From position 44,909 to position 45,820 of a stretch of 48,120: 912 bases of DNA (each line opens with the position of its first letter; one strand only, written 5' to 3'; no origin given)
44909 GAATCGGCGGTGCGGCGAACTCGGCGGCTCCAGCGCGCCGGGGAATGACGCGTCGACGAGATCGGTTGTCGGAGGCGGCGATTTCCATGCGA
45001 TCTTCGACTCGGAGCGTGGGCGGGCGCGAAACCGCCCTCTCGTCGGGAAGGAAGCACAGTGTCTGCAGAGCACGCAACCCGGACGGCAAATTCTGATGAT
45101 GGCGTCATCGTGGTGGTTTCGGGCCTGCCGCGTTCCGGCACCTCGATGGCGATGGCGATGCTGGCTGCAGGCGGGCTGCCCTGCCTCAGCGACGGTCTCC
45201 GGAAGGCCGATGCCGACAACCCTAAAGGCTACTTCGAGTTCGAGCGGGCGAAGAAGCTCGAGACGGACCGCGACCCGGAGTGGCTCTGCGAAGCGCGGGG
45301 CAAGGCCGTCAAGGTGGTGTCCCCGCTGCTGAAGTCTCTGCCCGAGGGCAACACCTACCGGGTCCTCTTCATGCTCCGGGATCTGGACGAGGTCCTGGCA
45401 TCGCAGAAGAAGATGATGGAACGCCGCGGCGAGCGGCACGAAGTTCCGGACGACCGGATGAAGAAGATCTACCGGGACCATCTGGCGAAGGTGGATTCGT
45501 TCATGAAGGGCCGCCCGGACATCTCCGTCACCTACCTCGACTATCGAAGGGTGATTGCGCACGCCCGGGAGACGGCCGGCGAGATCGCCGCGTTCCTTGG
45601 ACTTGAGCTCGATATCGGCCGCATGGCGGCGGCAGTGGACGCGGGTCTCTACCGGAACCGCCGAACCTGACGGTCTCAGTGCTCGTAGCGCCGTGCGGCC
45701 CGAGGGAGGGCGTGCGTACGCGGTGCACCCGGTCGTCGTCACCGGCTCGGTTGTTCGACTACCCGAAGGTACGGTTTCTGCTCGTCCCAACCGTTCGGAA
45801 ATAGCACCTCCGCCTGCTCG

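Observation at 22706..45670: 22-kb translationally coupled pfa/hgl-like PKS operon whose accessory genes do not match the PUFA, heterocyst-glycolipid or olefin-synthase layouts I know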

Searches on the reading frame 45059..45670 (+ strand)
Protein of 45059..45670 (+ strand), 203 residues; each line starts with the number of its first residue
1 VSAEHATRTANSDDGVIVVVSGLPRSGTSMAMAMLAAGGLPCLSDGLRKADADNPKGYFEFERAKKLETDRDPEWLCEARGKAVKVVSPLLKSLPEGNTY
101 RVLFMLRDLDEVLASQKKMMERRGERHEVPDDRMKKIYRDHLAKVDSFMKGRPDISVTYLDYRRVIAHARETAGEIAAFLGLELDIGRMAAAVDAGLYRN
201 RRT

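Call 9: search_protein_families(library=pfam, proteins=[window:45059-45670:+], max_evalue=0.001)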
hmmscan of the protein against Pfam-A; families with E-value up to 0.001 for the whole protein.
window:45059-45670:+ (203 aa): 2 families
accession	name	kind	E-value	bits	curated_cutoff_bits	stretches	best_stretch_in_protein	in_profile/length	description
PF13469.12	Sulfotransfer_3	-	9.2e-10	39.6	27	1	73-185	101-215/216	Sulfotransferase family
PF00685.33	Sulfotransfer_1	-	0.00012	22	22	1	18-190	4-189/255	Sulfotransferase domain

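Call 42: search_protein_families(library=ncbifam, proteins=[window:45059-45670:+], max_evalue=0.00001)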
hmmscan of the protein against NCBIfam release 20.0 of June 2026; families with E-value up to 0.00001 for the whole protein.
window:45059-45670:+ (203 aa): 0 families

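Call 51: search_solved_structures(query=window:45059-45670:+, max_evalue=1)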
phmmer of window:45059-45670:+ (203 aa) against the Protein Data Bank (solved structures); distinct sequences matched with E-value up to 1: 1.
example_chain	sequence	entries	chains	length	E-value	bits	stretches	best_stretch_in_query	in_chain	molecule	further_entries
1n6z_A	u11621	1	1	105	0.37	13.7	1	96-148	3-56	Hypothetical 12.3 kDa protein in ZDS2-URA5 intergenic region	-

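Call 55: find_homologous_proteins(query=window:45059-45670:+)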
Query window:45059-45670:+ (203 aa): 7929 proteins with E <= 0.001 among 8000 candidates; the best 120 are listed.
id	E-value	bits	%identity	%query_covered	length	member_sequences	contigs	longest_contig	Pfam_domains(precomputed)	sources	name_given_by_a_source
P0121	4.9e-117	406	99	92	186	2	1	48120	PF13469.13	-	-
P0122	2.6e-115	401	90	100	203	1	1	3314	PF13469.13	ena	-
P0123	2.1e-109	381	88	98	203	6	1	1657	PF13469.13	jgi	jgi:hypothetical protein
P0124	7.7e-95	334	77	100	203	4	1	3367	PF13469.13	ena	-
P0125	5.7e-90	318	77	93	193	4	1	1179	PF13469.13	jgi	-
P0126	3.6e-89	315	72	98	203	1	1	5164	PF13469.13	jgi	jgi:hypothetical protein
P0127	3.1e-86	306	74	93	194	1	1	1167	PF13469.13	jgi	jgi:hypothetical protein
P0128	5.1e-81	289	67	100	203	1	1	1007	PF13469.13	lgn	-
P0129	4.2e-80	286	66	100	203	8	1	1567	PF13469.13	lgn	-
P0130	7.8e-80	285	67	100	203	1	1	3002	PF13469.13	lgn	-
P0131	1.8e-79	284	64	100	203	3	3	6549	PF13469.13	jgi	-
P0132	6.3e-79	282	67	99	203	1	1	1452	PF13469.13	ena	-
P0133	8.0e-78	278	73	86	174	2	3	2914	-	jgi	jgi:hypothetical protein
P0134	4.1e-77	276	72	86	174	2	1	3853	-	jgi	jgi:hypothetical protein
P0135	2.5e-76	274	65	99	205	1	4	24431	PF13469.13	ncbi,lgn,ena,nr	ncbi:MAG: sulfotransferase family protein [Acidobacteriota bacterium]|nr:sulfotransferase family pro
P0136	8.4e-76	272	69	91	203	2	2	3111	PF13469.13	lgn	-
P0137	1.6e-75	271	65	97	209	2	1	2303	PF13469.13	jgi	jgi:hypothetical protein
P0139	1.2e-70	255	62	99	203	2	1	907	PF13469.13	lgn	-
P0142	5.5e-68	246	61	100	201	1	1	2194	PF13469.13,PF00685.34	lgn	-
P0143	3.8e-67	244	62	93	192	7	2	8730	PF13469.13,PF00685.34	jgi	-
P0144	6.1e-66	240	62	93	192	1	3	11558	PF13469.13,PF00685.34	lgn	-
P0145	6.5e-66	240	62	92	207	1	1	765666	PF13469.13,PF00685.34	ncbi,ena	-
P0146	1.6e-65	238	61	91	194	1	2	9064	PF13469.13,PF00685.34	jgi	jgi:hypothetical protein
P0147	1.6e-62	229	61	92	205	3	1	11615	PF13469.13,PF00685.34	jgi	jgi:hypothetical protein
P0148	2.6e-62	228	59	94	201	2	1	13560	PF13469.13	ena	-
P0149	7.5e-62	226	60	91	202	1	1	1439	PF13469.13,PF00685.34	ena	-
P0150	2.4e-61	225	60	92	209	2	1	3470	PF13469.13,PF00685.34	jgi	-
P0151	2.9e-61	224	62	91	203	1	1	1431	PF13469.13,PF00685.34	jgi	jgi:hypothetical protein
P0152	4.5e-61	224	59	91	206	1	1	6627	PF13469.13,PF00685.34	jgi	jgi:hypothetical protein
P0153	5.5e-61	224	59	92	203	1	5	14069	PF13469.13,PF00685.34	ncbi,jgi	jgi:hypothetical protein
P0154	6.1e-61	223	60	91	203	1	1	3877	PF13469.13,PF00685.34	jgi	jgi:hypothetical protein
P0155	8.0e-61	223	57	91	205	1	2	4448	PF13469.13,PF00685.34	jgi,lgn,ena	-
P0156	1.1e-60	223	59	91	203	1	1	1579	PF13469.13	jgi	jgi:hypothetical protein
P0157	1.2e-60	222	57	92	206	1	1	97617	PF13469.13,PF00685.34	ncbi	-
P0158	1.4e-60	222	57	91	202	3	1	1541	PF13469.13,PF00685.34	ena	-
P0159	1.7e-60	222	59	92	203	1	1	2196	PF13469.13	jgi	-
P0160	2.1e-60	222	59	91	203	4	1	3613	PF13469.13,PF00685.34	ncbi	-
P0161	2.2e-60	222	60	91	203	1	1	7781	PF13469.13,PF00685.34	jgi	jgi:hypothetical protein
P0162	2.4e-60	221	59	91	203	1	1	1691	PF13469.13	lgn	-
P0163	2.7e-60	221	59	91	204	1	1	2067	PF13469.13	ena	-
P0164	4.0e-60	221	59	91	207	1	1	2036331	PF13469.13,PF00685.34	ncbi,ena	-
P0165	4.1e-60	221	57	91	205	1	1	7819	PF13469.13,PF00685.34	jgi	jgi:hypothetical protein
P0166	5.3e-60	220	58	91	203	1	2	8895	PF13469.13,PF00685.34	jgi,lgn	-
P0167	5.3e-60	220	59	92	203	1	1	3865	PF13469.13,PF00685.34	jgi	jgi:hypothetical protein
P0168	6.7e-60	220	61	85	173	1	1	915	PF13469.13,PF00685.34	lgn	-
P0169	1.1e-59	219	59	92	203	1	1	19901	PF13469.13,PF00685.34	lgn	-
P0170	1.1e-59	219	57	92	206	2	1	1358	PF13469.13,PF00685.34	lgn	-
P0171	1.4e-59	219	58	91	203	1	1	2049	PF13469.13,PF00685.34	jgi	jgi:hypothetical protein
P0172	1.4e-59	219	57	91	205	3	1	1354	PF13469.13,PF00685.34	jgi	jgi:hypothetical protein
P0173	1.5e-59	219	58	91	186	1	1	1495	PF13469.13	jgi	jgi:hypothetical protein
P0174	1.8e-59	219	59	91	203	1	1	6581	PF13469.13,PF00685.34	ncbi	-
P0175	1.8e-59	219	58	92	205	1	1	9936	PF13469.13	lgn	-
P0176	2.1e-59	218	56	92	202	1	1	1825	PF13469.13,PF00685.34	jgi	-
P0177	2.3e-59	218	57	91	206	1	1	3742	PF13469.13,PF00685.34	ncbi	-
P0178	2.4e-59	218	59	91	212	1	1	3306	PF13469.13,PF00685.34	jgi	jgi:hypothetical protein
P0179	2.4e-59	218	56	92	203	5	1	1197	PF13469.13,PF00685.34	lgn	-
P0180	2.7e-59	218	56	92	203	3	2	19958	PF13469.13,PF00685.34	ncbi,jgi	jgi:hypothetical protein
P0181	3.2e-59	218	60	92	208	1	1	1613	PF13469.13,PF00685.34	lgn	-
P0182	3.3e-59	218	58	92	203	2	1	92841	PF13469.13,PF00685.34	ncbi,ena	-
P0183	3.4e-59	218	56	92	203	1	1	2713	PF13469.13,PF00685.34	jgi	jgi:hypothetical protein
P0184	3.4e-59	218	56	92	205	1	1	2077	PF13469.13,PF00685.34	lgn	-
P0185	3.6e-59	218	56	99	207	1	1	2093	PF13469.13,PF00685.34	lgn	-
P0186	3.9e-59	218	57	92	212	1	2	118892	PF13469.13,PF00685.34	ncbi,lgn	ncbi:MAG: sulfotransferase domain-containing protein [Acidobacteriota bacterium]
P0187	4.4e-59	217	58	92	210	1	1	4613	PF13469.13,PF00685.34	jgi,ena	-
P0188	4.6e-59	217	57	91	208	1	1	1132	PF13469.13,PF00685.34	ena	-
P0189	4.7e-59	217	56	92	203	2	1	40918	PF13469.13,PF00685.34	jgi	-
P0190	5.2e-59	217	58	92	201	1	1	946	PF13469.13,PF00685.34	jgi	jgi:sulfotransferase family protein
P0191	5.7e-59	217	56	92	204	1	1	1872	PF13469.13,PF00685.34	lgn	-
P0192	5.7e-59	217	58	92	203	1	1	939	PF13469.13,PF00685.34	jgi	jgi:hypothetical protein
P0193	5.9e-59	217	58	91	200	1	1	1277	PF13469.13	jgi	jgi:hypothetical protein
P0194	6.1e-59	217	57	92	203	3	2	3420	PF13469.13,PF00685.34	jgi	jgi:hypothetical protein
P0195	7.5e-59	217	59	92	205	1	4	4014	PF13469.13,PF00685.34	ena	-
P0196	7.7e-59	217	57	91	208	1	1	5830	PF13469.13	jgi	-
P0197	7.9e-59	216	59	91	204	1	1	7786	PF13469.13,PF00685.34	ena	-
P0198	8.0e-59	216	56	92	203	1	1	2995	PF13469.13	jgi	jgi:hypothetical protein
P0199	8.3e-59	216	59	91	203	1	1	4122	PF13469.13,PF00685.34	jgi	jgi:hypothetical protein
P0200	8.4e-59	216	57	91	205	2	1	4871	PF13469.13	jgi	-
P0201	9.8e-59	216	57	91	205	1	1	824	PF13469.13,PF00685.34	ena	-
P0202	9.9e-59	216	59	91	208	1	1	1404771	PF13469.13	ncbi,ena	-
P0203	1.0e-58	216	56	92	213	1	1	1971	PF13469.13,PF00685.34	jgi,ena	-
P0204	1.0e-58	216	55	93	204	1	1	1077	PF13469.13,PF00685.34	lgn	-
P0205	1.1e-58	216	58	91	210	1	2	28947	PF13469.13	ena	-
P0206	1.3e-58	216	57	91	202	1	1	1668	PF13469.13,PF00685.34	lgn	-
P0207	1.3e-58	216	55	91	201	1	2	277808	PF13469.13,PF00685.34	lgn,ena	-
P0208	1.3e-58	216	59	91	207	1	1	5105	PF13469.13,PF00685.34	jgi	-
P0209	1.3e-58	216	59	91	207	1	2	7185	PF13469.13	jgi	-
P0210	1.6e-58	216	55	92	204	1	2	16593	PF13469.13,PF00685.34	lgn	-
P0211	1.7e-58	215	55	91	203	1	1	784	PF13469.13,PF00685.34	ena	-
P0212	1.8e-58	215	57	91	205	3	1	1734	PF13469.13,PF00685.34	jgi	-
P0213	1.8e-58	215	59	91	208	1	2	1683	PF13469.13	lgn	-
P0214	1.8e-58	215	58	91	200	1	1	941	PF13469.13,PF00685.34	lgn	-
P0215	1.8e-58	215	59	91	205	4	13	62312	PF13469.13,PF00685.34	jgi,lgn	jgi:hypothetical protein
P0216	1.9e-58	215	57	91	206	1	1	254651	PF13469.13,PF00685.34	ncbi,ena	-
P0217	2.1e-58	215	58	92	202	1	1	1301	PF13469.13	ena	-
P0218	2.2e-58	215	61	91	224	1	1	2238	PF13469.13,PF00685.34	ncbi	-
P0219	2.4e-58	215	58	91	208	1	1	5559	PF13469.13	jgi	jgi:hypothetical protein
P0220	2.4e-58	215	58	92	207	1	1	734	PF13469.13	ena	-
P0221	2.6e-58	215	59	91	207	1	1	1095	PF13469.13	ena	-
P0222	2.8e-58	215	58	92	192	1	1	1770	PF13469.13,PF00685.34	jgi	jgi:hypothetical protein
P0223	2.8e-58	215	54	91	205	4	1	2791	PF13469.13,PF00685.34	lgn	-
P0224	2.9e-58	215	55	92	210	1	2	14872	PF13469.13,PF00685.34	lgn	-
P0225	2.9e-58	215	56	91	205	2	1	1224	PF13469.13,PF00685.34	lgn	-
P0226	3.1e-58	215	58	92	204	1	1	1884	PF13469.13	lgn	-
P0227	3.3e-58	214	56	92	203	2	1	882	PF13469.13,PF00685.34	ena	-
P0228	3.4e-58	214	58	92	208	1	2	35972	PF13469.13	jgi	jgi:hypothetical protein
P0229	3.4e-58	214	55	92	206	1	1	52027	PF13469.13,PF00685.34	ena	-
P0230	3.4e-58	214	57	91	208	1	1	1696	PF13469.13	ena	-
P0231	3.6e-58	214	56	92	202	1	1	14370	PF13469.13,PF00685.34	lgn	-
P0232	3.8e-58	214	55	92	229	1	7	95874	PF13469.13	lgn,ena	-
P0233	3.8e-58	214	58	92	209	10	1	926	PF13469.13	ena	-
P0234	3.9e-58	214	57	92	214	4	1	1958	PF13469.13,PF00685.34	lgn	-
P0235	4.4e-58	214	58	92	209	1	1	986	PF13469.13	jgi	-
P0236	4.7e-58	214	57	92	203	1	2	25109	PF13469.13,PF00685.34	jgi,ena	-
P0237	4.7e-58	214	57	92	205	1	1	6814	PF13469.13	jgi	jgi:hypothetical protein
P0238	4.8e-58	214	58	92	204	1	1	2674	PF13469.13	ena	-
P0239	4.8e-58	214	55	92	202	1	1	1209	PF13469.13,PF00685.34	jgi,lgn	-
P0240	4.9e-58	214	58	92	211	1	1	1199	PF13469.13,PF00685.34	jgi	jgi:Sulfotransferase domain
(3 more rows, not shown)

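Call 56: find_encoding_contigs(protein=P0135, flank=10000, max_places=2)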
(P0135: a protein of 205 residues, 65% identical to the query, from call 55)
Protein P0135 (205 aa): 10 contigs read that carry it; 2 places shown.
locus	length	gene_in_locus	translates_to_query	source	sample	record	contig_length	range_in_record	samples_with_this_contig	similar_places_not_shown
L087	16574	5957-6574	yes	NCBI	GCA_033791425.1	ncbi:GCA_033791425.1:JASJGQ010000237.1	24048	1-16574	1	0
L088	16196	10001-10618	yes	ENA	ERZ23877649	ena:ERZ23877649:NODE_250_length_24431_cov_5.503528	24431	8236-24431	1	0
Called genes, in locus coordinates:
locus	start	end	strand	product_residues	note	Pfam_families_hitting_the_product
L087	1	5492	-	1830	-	PF03060:NMO, PF00109:ketoacyl-synt, PF02801:Ketoacyl-synt_C, PF16197:KAsynt_C_assoc, PF00698:Acyl_transf_1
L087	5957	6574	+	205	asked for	PF13469:Sulfotransfer_3 (faint)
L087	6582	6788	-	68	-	-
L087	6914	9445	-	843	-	PF00069:Pkinase, PF07714:PK_Tyr_Ser-Thr, PF24885:TPR_NPHP3, PF13424:TPR_12, PF13374:TPR_10, PF13424:TPR_12, PF17874:TPR_MalT, PF24885:TPR_NPHP3, +15 more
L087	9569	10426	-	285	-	PF06314:ADC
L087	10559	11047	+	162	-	PF08447:PAS_3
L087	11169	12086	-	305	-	-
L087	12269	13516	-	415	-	-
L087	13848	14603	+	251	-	PF14534:DUF4440, PF12680:SnoaL_2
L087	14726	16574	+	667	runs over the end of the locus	-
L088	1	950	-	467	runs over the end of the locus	PF00109:ketoacyl-synt, PF02801:Ketoacyl-synt_C, PF16197:KAsynt_C_assoc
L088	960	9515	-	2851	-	PF03060:NMO, PF00109:ketoacyl-synt, PF02801:Ketoacyl-synt_C, PF16197:KAsynt_C_assoc, PF00698:Acyl_transf_1, PF00106:adh_short, PF08659:KR, PF13561:adh_short_C2, +3 more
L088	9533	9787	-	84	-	-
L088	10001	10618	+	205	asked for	PF13469:Sulfotransfer_3 (faint)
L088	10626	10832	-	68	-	-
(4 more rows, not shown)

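Call 57: find_encoding_contigs(protein=P0145, flank=10000, max_places=1)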
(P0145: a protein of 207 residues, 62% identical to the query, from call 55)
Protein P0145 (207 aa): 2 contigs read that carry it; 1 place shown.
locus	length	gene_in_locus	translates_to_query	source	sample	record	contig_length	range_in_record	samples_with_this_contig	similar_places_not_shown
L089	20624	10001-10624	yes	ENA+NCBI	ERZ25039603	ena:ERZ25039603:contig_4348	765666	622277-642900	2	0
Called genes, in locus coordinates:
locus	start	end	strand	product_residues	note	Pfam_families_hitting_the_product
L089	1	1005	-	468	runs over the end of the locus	PF00109:ketoacyl-synt, PF02801:Ketoacyl-synt_C, PF16197:KAsynt_C_assoc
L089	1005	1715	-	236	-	PF14765:PS-DH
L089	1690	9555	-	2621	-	PF03060:NMO, PF00109:ketoacyl-synt, PF02801:Ketoacyl-synt_C, PF16197:KAsynt_C_assoc, PF00698:Acyl_transf_1, PF08659:KR, PF00106:adh_short, PF13561:adh_short_C2, +3 more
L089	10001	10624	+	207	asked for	PF00685:Sulfotransfer_1 (weak), PF13469:Sulfotransfer_3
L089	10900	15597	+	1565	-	PF00082:Peptidase_S8, PF02225:PA, PF07705:CARDB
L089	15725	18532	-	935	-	PF01663:Phosphodiest, PF00884:Sulfatase (faint)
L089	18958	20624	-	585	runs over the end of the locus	PF04389:Peptidase_M28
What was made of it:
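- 45059..45670 (+): Small sulfotransferase, 203 aa, transcribed divergently from the megasynthase. The divergent ST-megasynthase arrangement is conserved in the two nearest relatives while the outer flanks differ (calls 56, 57).
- The window-type small ST keeps its divergent position next to the megasynthase in the two nearest relatives, although the genes beyond it differ (calls 56, 57). The ST-megasynthase divergent pair is kept in the two nearest relatives while the outer flanks change (calls 56, 57).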

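Call 58: find_encoding_contigs(protein=P0164, flank=10000, max_places=1)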
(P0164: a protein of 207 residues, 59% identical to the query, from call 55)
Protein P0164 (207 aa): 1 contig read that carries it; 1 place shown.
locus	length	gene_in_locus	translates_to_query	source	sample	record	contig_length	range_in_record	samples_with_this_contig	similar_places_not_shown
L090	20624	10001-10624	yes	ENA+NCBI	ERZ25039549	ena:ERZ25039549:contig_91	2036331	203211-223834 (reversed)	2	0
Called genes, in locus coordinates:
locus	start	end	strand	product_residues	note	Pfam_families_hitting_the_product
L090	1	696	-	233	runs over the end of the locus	PF00266:Aminotran_5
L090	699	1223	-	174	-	-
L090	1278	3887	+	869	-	PF00069:Pkinase, PF07714:PK_Tyr_Ser-Thr, PF13432:TPR_16, PF00515:TPR_1 (weak), PF13414:TPR_11, PF13424:TPR_12, PF13432:TPR_16, PF14559:TPR_19, +9 more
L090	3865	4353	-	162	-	-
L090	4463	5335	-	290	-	-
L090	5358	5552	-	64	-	-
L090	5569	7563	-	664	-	PF01663:Phosphodiest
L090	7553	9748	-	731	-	PF01663:Phosphodiest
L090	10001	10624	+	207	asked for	PF00685:Sulfotransfer_1 (weak), PF13469:Sulfotransfer_3 (weak)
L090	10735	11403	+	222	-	PF00578:AhpC-TSA, PF08534:Redoxin, PF10417:1-cysPrx_C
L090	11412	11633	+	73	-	-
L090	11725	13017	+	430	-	PF00860:Xan_ur_permease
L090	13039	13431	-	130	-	PF00903:Glyoxalase, PF22677:Ble-like_N (faint), PF18029:Glyoxalase_6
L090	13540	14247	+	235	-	PF00005:ABC_tran, PF13304:AAA_21 (faint)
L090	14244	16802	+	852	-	PF12704:MacB_PCD, PF02687:FtsX, PF12704:MacB_PCD, PF02687:FtsX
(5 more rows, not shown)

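Call 59: find_encoding_contigs(protein=P0202, flank=10000, max_places=1)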
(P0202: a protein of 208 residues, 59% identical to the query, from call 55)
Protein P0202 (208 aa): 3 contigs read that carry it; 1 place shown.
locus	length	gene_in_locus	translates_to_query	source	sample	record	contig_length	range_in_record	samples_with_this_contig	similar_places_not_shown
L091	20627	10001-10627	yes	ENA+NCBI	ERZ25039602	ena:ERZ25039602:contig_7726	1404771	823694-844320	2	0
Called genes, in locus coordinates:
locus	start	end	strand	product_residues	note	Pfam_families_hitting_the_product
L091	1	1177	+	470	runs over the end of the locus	PF00282:Pyridoxal_deC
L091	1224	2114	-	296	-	PF23678:YqhI, PF01738:DLH, PF00326:Peptidase_S9 (faint), PF02129:Peptidase_S15 (weak), PF08840:BAAT_C (faint)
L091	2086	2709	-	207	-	PF00459:Inositol_P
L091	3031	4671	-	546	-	PF14306:PUA_2, PF01747:ATP-sulfurylase, PF01583:APS_kinase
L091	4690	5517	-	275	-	-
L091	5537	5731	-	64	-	-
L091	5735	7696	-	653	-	PF01663:Phosphodiest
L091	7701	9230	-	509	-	PF01663:Phosphodiest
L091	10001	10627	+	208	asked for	PF13469:Sulfotransfer_3 (faint)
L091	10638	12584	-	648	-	PF00884:Sulfatase, PF01663:Phosphodiest (faint), PF16347:SGSH_C (faint)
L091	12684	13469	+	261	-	PF01747:ATP-sulfurylase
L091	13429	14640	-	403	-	PF00155:Aminotran_1_2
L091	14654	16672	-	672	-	PF00654:Voltage_CLC, PF00571:CBS (weak), PF02080:TrkA_C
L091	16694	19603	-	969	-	PF04879:Molybdop_Fe4S4, PF00384:Molybdopterin, PF01568:Molydop_binding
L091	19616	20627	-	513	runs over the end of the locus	PF12797:Fer4_2 (faint), PF12837:Fer4_6 (faint), PF13237:Fer4_10 (faint), PF13247:Fer4_11, PF13187:Fer4_9 (weak), PF00037:Fer4 (weak), PF12838:Fer4_7 (weak), PF03916:NrfD, +3 more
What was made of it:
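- Its own ST belongs to a very large family (at least 7900 homologues, call 55) that also occurs away from any PKS (calls 58, 59).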
